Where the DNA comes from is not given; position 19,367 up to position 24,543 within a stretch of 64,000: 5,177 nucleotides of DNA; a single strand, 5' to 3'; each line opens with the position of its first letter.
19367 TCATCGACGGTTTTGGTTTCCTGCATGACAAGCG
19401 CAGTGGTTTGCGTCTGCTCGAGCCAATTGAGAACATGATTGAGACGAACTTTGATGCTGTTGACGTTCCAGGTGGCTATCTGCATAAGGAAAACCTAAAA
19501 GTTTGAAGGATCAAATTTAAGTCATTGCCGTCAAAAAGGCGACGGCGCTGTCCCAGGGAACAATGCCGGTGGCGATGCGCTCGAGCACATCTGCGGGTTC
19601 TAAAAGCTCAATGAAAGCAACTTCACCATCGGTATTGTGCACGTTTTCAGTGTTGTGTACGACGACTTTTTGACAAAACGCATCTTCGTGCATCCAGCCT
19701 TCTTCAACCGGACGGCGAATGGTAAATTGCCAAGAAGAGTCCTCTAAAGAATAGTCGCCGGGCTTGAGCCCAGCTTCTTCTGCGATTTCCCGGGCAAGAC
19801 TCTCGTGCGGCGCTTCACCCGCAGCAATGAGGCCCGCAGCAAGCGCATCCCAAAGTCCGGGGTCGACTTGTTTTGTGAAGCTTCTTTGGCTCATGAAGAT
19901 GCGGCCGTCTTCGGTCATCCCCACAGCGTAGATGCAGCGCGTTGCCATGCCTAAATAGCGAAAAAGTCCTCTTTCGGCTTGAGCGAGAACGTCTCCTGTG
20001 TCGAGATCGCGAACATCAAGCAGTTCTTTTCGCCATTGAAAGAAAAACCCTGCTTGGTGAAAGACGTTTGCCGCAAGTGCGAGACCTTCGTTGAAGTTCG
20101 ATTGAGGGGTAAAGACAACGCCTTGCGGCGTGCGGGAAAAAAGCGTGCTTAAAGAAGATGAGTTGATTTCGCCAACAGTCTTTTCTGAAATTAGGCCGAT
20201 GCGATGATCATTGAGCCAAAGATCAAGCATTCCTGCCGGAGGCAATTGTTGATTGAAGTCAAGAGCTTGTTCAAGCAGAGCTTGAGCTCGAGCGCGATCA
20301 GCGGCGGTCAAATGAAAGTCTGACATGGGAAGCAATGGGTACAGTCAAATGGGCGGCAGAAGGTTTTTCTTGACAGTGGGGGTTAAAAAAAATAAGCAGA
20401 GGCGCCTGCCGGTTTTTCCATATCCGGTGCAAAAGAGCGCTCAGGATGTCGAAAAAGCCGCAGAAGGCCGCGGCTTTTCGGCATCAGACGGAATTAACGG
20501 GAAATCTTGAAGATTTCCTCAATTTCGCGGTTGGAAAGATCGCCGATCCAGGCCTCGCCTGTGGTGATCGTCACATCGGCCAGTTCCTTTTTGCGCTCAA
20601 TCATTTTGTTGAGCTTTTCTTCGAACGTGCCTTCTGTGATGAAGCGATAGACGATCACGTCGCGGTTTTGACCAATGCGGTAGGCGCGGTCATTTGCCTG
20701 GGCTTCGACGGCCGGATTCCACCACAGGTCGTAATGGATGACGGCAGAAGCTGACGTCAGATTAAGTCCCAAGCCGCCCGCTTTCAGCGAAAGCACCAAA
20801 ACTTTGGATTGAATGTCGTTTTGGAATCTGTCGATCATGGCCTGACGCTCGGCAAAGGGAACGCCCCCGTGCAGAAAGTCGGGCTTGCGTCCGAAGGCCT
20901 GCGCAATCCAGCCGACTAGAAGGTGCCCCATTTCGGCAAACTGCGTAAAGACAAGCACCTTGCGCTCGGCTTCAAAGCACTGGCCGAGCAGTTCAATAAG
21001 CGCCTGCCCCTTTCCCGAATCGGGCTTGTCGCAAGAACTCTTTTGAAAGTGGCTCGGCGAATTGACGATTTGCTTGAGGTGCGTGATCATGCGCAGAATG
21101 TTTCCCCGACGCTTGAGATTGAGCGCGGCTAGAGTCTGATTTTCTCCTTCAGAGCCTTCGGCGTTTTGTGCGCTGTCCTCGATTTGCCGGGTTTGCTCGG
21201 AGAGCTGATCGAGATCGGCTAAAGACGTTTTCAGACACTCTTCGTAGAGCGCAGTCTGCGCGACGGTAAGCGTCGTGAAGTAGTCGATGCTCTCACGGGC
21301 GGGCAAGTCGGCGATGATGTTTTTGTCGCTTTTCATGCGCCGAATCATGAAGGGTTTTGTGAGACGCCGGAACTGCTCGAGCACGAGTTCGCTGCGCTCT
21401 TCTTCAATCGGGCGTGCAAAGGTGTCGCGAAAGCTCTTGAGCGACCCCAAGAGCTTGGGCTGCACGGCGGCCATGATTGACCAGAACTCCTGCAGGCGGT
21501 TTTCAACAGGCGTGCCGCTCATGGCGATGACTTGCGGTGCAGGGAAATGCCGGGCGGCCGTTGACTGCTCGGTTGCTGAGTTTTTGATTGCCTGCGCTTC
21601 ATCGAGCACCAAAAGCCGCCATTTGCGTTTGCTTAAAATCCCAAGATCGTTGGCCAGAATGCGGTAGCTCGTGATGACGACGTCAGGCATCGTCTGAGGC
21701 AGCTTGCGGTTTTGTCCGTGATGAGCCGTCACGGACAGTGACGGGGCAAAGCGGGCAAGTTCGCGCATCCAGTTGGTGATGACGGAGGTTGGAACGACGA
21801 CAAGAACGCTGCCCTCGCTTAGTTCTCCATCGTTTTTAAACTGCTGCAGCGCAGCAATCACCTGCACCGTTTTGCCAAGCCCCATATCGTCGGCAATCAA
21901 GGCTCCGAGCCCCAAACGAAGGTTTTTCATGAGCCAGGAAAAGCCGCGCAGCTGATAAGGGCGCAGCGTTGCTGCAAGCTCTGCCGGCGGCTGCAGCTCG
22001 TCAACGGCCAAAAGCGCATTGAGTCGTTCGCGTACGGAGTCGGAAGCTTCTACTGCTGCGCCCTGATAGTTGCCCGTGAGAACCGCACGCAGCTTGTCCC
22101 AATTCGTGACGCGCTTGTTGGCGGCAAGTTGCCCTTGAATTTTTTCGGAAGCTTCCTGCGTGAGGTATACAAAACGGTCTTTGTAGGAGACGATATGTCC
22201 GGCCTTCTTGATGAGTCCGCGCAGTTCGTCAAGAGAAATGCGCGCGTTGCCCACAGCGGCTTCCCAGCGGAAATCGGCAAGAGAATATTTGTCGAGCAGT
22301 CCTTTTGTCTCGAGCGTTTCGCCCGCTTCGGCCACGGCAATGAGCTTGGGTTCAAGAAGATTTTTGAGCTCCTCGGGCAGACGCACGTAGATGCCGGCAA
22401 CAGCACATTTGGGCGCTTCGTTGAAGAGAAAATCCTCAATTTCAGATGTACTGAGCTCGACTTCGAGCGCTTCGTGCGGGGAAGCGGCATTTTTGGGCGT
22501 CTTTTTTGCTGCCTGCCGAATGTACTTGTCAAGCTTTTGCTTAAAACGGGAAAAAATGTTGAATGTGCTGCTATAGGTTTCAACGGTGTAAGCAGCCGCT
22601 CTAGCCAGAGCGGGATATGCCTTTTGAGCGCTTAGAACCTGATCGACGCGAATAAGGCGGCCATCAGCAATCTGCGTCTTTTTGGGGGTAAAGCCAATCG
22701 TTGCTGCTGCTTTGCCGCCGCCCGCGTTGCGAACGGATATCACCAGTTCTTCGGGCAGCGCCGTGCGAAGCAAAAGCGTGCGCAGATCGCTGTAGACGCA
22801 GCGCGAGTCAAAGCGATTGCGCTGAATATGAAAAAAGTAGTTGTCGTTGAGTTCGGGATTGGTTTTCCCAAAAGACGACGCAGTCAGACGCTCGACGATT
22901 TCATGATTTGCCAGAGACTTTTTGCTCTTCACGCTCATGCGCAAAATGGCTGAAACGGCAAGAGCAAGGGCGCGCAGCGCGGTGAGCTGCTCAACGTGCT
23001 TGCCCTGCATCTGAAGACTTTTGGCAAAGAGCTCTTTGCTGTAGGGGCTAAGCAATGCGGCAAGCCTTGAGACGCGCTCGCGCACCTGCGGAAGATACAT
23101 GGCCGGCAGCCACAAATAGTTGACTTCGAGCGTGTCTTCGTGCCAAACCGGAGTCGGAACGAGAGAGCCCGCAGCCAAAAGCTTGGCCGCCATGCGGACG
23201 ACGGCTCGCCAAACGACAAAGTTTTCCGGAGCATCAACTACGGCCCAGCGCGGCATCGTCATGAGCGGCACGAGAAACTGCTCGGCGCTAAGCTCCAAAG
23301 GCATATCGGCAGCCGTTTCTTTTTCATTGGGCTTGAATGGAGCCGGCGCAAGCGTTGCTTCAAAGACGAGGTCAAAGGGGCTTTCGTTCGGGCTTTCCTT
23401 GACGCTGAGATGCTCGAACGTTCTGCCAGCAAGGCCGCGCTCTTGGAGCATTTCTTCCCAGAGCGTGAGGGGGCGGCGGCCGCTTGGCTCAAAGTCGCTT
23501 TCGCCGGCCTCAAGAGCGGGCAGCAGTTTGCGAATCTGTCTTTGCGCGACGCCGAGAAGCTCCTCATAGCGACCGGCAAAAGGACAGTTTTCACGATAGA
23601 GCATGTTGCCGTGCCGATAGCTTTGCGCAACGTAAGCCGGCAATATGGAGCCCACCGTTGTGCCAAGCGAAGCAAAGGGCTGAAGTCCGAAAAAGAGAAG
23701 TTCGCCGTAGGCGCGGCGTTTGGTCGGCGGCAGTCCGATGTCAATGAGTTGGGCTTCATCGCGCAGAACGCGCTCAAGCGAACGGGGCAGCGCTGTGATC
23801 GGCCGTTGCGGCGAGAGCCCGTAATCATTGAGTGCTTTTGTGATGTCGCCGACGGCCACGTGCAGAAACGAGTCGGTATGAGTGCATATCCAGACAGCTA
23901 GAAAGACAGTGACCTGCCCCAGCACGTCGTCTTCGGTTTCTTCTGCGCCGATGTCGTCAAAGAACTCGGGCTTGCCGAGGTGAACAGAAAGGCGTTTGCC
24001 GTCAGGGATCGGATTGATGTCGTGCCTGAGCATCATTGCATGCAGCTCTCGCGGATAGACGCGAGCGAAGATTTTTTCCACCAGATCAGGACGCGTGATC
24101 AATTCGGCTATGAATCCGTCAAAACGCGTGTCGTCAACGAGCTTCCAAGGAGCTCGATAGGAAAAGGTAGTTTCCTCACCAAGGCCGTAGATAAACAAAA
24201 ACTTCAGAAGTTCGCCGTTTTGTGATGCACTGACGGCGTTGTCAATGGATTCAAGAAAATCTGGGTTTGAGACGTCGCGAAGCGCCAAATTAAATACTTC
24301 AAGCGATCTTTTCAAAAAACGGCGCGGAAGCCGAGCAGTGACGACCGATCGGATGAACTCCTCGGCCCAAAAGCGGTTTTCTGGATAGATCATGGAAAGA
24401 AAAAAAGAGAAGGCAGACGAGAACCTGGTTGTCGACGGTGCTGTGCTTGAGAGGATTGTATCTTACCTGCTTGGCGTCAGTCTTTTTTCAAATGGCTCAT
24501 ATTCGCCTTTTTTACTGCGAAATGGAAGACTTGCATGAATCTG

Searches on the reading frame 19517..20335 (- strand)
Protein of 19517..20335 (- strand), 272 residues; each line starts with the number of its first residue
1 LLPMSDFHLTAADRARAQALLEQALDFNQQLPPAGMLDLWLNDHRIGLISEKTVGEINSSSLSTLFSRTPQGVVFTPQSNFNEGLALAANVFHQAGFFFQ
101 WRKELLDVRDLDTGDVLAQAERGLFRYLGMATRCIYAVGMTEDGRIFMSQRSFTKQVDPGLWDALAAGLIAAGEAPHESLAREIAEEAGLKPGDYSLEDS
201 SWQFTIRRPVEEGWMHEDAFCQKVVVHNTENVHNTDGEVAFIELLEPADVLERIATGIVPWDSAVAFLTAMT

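Call 92: search_protein_families(library=pfam, proteins=[window:19517-20335:-], max_evalue=0.001)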
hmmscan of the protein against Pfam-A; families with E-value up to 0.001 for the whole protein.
window:19517-20335:- (272 aa): 1 family
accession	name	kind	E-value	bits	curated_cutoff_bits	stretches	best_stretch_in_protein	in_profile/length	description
PF00293.34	NUDIX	-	1.6e-11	44.8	21.1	1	136-253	7-122/134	NUDIX domain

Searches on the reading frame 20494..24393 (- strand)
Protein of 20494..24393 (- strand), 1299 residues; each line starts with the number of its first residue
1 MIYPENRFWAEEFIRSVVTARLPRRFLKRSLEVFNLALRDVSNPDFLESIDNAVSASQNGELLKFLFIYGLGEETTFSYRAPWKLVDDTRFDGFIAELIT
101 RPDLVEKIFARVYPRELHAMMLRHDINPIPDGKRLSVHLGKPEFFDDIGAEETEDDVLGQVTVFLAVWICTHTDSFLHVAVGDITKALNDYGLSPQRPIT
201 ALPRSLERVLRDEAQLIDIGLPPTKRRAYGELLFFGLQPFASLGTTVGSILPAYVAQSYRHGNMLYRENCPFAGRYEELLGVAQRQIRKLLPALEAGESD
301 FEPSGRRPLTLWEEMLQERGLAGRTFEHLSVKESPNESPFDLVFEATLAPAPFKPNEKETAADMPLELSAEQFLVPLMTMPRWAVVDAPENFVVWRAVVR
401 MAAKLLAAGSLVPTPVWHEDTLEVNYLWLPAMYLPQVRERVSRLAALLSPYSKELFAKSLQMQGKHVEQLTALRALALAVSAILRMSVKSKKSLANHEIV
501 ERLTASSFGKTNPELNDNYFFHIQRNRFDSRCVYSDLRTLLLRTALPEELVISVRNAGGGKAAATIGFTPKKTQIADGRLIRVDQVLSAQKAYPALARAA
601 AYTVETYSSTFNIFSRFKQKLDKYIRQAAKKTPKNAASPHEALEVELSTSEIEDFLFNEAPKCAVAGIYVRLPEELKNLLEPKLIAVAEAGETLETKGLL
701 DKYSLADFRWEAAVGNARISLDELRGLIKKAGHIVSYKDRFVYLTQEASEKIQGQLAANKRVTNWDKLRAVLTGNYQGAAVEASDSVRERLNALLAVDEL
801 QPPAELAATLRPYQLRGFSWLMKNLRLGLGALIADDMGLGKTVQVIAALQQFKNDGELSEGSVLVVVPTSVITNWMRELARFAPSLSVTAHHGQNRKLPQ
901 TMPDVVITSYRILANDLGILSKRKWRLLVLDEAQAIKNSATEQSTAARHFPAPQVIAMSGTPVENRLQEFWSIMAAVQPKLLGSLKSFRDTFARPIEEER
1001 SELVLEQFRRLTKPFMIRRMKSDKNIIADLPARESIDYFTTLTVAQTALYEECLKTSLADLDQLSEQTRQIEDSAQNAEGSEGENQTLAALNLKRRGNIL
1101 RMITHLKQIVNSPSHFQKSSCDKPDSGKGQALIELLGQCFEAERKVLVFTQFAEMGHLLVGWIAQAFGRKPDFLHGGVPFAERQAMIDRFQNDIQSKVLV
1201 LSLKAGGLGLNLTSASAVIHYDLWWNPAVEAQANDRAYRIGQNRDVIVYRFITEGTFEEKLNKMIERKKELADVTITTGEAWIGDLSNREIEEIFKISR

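Call 4: search_protein_families(library=padloc, proteins=[window:20494-24393:-], max_evalue=1)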
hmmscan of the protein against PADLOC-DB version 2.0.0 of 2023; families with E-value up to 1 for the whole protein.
window:20494-24393:- (1299 aa): 43 families (the best 25 are shown)
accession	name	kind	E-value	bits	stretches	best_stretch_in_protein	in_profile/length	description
PDLC00633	ZorD1|ZorD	-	1.1e-120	402.3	2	719-1057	342-694/908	"SWI2/SNF2 helicase, Mrr-like nuclease"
PDLC02842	DpdE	-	7.2e-101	336.6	1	801-1275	693-1150/1176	DpdE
PDLC00629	ZorD1|ZorD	-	8.9e-98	326.4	3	1086-1280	754-959/1012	"SWI2/SNF2 helicase, Mrr-like nuclease"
PDLC02850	DpdE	-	1.3e-90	302.9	1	778-1272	771-1238/1282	DpdE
PDLC00632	ZorD1|ZorD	-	5.2e-90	300.8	1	783-1277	563-1081/1101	"SWI2/SNF2 helicase, Mrr-like nuclease"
PDLC00634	ZorD1|ZorD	-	3.3e-89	298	2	904-1287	613-980/1208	"SWI2/SNF2 helicase, Mrr-like nuclease"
PDLC00631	ZorD1|ZorD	-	1.4e-86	289.3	1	807-1276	439-910/1071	"SWI2/SNF2 helicase, Mrr-like nuclease"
PDLC02849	DpdE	-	1.2e-83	279.8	1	801-1276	392-833/857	DpdE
PDLC02845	DpdE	-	3.2e-78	261.7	1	798-1276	832-1273/1293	DpdE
PDLC02851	DpdE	-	4.5e-77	257.8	1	791-1284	577-1042/1055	DpdE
PDLC00627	ZorD1|ZorD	-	2.4e-68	229.1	2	885-1279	591-992/1006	"SWI2/SNF2 helicase, Mrr-like nuclease"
PDLC00628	ZorD1|ZorD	-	1.8e-61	206.1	1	797-1269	500-958/1171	"SWI2/SNF2 helicase, Mrr-like nuclease"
PDLC02848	DpdE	-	1.8e-58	196.3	1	778-1155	323-675/856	DpdE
PDLC02854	DpdE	-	3.3e-57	192.1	2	903-1277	702-1063/1083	DpdE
PDLC02852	DpdE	-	2.2e-43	146.3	2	799-1055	456-692/905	DpdE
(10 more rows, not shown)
